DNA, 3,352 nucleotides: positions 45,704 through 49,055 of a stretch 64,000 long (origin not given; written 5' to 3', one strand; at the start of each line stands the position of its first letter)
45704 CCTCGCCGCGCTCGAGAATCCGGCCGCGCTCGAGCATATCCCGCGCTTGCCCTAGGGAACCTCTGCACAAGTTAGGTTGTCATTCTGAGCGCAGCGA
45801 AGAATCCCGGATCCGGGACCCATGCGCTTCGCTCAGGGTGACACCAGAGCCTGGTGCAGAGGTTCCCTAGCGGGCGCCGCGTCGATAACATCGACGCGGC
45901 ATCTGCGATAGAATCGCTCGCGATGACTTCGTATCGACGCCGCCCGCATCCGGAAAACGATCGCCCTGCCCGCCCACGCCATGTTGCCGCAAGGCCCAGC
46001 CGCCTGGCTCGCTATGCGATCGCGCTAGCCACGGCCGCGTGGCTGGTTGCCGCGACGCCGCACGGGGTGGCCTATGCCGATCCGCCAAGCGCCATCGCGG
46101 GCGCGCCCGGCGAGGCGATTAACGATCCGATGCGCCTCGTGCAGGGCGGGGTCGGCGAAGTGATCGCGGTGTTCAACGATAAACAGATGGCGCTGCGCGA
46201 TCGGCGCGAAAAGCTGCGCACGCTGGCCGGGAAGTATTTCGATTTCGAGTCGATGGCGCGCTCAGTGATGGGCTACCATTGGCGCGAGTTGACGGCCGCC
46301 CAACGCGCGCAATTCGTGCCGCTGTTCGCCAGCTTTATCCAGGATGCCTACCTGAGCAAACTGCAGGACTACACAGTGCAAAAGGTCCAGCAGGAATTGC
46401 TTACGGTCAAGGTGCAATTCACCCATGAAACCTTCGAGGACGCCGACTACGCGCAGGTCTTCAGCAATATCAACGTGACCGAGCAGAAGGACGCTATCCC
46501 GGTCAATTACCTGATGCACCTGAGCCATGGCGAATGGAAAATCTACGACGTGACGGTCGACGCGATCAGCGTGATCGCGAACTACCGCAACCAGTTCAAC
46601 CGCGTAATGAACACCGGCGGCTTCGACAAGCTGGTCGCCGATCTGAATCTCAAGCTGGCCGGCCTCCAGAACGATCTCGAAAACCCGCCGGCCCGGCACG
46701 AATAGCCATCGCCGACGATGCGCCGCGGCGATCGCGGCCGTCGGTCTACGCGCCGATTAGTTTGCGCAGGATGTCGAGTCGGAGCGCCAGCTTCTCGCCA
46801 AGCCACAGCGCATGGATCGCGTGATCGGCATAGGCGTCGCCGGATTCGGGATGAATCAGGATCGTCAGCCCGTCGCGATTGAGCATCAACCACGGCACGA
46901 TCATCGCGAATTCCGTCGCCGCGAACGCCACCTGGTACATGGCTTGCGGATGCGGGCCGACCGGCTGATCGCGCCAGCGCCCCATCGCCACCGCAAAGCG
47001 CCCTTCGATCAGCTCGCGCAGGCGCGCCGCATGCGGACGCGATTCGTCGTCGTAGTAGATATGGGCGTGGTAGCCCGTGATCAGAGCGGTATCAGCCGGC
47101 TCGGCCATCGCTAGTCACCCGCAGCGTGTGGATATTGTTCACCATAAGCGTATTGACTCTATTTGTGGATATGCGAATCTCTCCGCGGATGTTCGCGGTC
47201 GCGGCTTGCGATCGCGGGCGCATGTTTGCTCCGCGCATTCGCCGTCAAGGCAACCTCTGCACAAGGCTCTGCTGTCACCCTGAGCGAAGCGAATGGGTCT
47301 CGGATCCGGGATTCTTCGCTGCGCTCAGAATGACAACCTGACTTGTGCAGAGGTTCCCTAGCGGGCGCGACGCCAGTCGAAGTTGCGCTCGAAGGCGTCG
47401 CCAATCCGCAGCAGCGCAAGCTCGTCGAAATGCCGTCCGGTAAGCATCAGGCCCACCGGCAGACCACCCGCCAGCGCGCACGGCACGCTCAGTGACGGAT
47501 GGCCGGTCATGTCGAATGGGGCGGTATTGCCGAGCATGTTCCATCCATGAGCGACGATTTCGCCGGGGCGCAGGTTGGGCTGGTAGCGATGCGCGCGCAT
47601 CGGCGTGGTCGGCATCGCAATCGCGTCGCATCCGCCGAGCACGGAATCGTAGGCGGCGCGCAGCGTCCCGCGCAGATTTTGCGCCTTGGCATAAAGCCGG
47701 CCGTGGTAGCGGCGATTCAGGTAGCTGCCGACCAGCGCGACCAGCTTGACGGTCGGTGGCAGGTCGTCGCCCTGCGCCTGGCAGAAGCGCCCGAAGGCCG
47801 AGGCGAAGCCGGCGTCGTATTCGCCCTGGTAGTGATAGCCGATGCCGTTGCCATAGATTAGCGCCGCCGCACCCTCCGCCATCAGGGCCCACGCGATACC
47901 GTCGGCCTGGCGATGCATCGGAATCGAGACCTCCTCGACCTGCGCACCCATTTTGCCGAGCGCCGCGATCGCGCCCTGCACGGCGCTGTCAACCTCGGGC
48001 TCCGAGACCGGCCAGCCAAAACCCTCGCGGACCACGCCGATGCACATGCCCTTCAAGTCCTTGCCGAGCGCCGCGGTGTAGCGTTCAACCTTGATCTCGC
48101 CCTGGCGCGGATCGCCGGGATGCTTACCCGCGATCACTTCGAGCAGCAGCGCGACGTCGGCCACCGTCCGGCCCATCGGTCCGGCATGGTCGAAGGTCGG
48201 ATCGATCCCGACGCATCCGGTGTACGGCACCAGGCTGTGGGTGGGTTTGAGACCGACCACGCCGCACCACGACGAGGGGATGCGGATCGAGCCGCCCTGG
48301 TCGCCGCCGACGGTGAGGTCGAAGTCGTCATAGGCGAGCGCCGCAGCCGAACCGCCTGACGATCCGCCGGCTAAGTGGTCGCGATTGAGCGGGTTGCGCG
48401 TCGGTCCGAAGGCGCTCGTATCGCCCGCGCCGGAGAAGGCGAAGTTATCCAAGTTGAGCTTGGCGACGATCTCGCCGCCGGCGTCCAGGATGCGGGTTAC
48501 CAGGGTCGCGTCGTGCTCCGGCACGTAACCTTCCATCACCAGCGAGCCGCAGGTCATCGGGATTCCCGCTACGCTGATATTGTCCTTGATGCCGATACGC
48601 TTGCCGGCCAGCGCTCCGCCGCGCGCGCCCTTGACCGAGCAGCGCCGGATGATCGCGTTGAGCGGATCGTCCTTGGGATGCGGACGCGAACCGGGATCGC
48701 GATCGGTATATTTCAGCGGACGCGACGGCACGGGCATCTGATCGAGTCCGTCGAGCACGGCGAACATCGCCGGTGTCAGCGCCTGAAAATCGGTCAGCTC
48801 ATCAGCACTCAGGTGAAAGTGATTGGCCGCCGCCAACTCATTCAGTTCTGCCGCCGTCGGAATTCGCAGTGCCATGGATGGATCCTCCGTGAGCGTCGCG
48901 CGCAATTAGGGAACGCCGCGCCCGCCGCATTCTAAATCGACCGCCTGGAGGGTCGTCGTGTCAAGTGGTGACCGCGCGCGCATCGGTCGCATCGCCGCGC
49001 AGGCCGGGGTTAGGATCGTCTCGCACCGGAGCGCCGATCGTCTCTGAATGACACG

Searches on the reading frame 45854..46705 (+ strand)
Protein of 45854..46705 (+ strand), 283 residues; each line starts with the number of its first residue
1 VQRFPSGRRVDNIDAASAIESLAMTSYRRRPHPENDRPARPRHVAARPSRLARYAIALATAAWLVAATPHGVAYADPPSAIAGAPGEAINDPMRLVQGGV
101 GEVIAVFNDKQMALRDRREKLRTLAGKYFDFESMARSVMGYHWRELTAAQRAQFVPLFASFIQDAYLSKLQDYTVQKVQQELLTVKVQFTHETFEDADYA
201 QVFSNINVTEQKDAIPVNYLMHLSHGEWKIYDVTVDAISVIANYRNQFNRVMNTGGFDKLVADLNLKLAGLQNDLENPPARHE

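Call 32: search_protein_families(library=pfam, proteins=[window:45854-46705:+], max_evalue=0.001)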
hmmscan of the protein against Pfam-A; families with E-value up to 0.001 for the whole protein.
window:45854-46705:+ (283 aa): 1 family
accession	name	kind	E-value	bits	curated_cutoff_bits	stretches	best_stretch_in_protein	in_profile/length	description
PF05494.18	MlaC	-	4.4e-40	137.6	26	1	101-265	5-165/166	MlaC protein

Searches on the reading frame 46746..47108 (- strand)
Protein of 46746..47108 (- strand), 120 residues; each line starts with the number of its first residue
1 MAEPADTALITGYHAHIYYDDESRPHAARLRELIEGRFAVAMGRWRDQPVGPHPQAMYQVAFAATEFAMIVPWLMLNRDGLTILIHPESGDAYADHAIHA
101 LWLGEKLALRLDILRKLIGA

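Call 32: search_protein_families(library=pfam, proteins=[window:46746-47108:-], max_evalue=0.001)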
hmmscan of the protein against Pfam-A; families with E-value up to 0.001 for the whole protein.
window:46746-47108:- (120 aa): 1 family
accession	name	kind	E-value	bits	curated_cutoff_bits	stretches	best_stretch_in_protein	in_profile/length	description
PF08883.16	DOPA_dioxygen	-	1.4e-33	115.7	25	1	13-112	1-105/106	Dopa 4,5-dioxygenase family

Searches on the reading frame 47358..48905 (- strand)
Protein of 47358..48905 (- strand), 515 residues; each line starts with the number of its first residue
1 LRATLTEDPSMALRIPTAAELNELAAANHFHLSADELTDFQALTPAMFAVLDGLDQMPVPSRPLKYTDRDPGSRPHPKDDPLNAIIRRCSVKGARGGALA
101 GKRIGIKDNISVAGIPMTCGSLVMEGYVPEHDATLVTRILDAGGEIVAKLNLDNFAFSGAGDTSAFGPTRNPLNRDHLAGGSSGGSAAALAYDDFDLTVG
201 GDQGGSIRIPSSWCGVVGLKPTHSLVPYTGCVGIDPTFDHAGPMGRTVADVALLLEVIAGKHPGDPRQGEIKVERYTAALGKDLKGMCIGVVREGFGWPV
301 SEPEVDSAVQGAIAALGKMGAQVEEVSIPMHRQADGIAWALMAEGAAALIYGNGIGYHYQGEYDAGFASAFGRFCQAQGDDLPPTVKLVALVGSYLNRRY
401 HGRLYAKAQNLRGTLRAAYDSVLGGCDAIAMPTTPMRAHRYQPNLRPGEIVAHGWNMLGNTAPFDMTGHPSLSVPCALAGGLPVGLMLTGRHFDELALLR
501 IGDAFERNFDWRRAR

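Call 32: search_protein_families(library=pfam, proteins=[window:47358-48905:-], max_evalue=0.001)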
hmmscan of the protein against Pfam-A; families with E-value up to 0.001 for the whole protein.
window:47358-48905:- (515 aa): 1 family
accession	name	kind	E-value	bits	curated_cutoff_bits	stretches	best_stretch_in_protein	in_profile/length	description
PF01425.27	Amidase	-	1e-97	328.5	27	1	93-499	41-445/445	Amidase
